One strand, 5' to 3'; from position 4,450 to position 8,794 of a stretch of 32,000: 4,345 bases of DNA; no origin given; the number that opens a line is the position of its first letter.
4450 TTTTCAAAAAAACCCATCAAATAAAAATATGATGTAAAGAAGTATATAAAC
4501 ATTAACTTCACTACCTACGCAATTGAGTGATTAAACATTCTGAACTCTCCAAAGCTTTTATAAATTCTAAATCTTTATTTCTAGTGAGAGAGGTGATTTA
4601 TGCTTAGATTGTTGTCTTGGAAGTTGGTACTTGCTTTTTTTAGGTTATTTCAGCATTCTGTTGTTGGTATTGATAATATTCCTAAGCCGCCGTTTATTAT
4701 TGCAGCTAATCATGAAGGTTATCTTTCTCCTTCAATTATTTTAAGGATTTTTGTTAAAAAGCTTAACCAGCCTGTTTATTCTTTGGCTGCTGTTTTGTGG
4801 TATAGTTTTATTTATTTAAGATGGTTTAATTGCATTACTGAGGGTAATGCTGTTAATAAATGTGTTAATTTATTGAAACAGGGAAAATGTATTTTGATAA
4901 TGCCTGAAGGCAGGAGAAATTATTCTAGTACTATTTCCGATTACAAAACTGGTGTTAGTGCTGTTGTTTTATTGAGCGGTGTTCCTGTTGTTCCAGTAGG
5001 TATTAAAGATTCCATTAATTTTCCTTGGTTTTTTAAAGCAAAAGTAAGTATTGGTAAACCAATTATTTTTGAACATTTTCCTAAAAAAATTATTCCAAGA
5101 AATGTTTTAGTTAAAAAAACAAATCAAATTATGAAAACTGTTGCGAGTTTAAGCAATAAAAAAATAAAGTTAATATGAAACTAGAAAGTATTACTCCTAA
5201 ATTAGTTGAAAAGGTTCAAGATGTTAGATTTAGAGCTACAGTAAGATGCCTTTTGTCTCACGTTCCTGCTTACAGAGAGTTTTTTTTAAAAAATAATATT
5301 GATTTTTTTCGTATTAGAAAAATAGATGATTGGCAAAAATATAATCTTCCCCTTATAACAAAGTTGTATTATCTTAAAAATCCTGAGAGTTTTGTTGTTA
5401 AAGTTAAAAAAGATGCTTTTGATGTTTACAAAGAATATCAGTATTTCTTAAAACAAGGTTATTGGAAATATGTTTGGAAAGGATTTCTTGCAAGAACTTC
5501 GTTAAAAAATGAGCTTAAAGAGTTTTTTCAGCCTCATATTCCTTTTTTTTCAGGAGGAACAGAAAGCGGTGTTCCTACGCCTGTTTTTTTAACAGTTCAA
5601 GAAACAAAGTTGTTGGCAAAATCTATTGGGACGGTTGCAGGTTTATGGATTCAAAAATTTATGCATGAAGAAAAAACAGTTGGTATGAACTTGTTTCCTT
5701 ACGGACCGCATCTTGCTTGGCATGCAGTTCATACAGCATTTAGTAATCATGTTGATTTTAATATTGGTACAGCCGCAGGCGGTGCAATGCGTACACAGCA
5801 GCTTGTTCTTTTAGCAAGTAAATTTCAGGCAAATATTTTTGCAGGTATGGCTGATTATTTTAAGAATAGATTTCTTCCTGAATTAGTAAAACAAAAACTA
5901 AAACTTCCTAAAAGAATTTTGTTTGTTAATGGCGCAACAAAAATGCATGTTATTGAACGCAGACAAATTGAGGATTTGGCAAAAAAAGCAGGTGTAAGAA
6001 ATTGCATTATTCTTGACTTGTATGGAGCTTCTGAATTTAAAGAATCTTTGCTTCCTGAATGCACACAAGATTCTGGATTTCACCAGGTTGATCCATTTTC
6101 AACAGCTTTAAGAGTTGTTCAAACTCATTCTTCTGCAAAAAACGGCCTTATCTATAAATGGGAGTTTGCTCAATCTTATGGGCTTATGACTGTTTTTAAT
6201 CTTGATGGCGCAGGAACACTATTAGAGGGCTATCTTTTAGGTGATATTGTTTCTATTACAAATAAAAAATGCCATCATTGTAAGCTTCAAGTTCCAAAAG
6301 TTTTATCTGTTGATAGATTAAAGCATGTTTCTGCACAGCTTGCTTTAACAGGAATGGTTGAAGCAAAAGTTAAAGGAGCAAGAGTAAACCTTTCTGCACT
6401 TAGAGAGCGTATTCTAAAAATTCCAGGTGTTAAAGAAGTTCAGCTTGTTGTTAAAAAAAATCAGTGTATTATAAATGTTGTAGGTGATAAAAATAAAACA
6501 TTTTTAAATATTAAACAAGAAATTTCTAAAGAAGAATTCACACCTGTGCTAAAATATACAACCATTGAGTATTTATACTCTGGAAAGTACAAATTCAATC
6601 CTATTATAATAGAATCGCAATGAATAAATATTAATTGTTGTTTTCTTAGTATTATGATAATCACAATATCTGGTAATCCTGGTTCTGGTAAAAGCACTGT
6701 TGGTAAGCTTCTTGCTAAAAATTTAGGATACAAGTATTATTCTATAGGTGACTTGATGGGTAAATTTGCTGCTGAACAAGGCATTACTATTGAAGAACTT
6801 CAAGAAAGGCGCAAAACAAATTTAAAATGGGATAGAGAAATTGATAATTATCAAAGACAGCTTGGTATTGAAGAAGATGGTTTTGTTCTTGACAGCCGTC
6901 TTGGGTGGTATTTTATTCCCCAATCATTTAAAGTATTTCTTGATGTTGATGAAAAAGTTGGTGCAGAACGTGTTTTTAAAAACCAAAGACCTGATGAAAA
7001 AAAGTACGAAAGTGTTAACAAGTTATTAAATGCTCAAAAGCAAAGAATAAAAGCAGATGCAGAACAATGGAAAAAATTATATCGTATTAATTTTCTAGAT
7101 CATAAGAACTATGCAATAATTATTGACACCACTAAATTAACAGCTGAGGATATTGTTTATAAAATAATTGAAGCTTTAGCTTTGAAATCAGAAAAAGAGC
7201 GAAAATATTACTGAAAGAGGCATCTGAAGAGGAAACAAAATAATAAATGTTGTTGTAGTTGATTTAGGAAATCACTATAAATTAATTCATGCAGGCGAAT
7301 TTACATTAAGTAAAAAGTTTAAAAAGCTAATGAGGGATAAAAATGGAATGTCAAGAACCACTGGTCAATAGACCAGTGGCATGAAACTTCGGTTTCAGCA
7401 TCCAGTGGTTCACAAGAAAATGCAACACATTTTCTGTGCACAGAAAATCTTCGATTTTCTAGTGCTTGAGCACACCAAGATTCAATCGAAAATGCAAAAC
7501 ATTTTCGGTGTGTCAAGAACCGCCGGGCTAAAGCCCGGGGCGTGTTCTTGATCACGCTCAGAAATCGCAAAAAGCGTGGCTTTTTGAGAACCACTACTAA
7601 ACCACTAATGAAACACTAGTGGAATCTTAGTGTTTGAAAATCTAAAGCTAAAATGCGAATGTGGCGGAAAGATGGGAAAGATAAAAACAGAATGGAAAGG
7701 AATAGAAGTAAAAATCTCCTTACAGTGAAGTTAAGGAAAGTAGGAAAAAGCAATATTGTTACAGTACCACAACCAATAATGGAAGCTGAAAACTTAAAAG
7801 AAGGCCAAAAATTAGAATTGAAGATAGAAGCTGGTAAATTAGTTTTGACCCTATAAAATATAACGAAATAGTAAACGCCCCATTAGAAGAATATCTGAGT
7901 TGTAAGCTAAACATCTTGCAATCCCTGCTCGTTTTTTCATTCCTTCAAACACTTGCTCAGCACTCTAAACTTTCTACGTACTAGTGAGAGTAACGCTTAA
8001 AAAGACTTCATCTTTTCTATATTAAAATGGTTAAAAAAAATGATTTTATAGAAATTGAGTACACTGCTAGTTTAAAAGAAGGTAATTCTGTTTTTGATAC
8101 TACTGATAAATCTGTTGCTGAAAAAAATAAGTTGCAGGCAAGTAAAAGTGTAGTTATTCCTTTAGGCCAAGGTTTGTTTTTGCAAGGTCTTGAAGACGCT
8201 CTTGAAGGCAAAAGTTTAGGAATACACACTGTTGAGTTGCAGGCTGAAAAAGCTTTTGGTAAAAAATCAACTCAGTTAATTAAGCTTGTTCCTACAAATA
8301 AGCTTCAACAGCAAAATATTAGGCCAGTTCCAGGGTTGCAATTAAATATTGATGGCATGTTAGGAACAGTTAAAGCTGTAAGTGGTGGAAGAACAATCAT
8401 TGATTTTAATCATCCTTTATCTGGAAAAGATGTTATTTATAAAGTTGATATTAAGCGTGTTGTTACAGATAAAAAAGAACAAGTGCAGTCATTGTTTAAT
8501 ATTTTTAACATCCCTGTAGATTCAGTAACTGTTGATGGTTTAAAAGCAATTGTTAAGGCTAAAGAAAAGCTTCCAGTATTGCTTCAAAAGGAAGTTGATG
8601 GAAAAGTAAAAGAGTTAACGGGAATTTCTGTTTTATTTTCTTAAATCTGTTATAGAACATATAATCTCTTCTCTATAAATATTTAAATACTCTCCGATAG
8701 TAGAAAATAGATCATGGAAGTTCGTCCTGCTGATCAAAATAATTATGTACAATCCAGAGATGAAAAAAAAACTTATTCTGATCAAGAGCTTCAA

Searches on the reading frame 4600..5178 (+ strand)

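Call 17: search_protein_families(library=pfam, proteins=[window:4600-5178:+], max_evalue=0.001)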
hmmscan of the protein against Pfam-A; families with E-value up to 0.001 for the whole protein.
window:4600-5178:+ (192 aa): 1 family
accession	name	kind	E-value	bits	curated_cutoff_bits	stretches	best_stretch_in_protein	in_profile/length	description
PF01553.26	Acyltransferase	-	1.4e-13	51.3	23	1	21-136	4-132/132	Acyltransferase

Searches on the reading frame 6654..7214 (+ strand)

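Call 17: search_protein_families(library=pfam, proteins=[window:6654-7214:+], max_evalue=0.001)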
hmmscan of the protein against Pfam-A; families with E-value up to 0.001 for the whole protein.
window:6654-7214:+ (186 aa): 9 families
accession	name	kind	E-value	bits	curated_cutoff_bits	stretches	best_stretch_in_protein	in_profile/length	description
PF13189.12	Cytidylate_kin2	-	1.5e-18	68.1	28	1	2-161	1-176/176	Cytidylate kinase-like family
PF02224.24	Cytidylate_kin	-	2.1e-14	54.2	26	2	66-174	105-208/211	Cytidylate kinase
PF13238.12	AAA_18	-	3.1e-13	50.8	29.4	1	3-120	1-121/128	AAA domain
PF13207.12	AAA_17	-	2.6e-12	47.6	27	1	7-83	2-80/136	AAA domain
PF01202.28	SKI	-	2.3e-06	28.2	22.1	1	9-175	1-158/159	Shikimate kinase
PF00406.28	ADK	-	2.4e-05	24.9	26.8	0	5-41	1-37/151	Adenylate kinase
PF01712.25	dNK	-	4.6e-05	23.7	27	1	3-43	1-39/203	Deoxynucleoside kinase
PF13521.12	AAA_28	-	0.00016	22.3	27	0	3-61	2-58/164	AAA domain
PF00004.35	AAA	-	0.0007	20.5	21.2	0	4-51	2-51/131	ATPase family associated with various cellular activities (AAA)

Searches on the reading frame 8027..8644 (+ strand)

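Call 17: search_protein_families(library=pfam, proteins=[window:8027-8644:+], max_evalue=0.001)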
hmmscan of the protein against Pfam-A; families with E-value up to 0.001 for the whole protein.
window:8027-8644:+ (205 aa): 2 families
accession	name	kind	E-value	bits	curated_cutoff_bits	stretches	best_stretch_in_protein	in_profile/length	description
PF22199.2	FKBP26_IF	-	6.4e-17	61.7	27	1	86-131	1-46/46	FKBP26, IF domain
PF00254.34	FKBP_C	-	4.2e-06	27.4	21.1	1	2-83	5-77/94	FKBP-type peptidyl-prolyl cis-trans isomerase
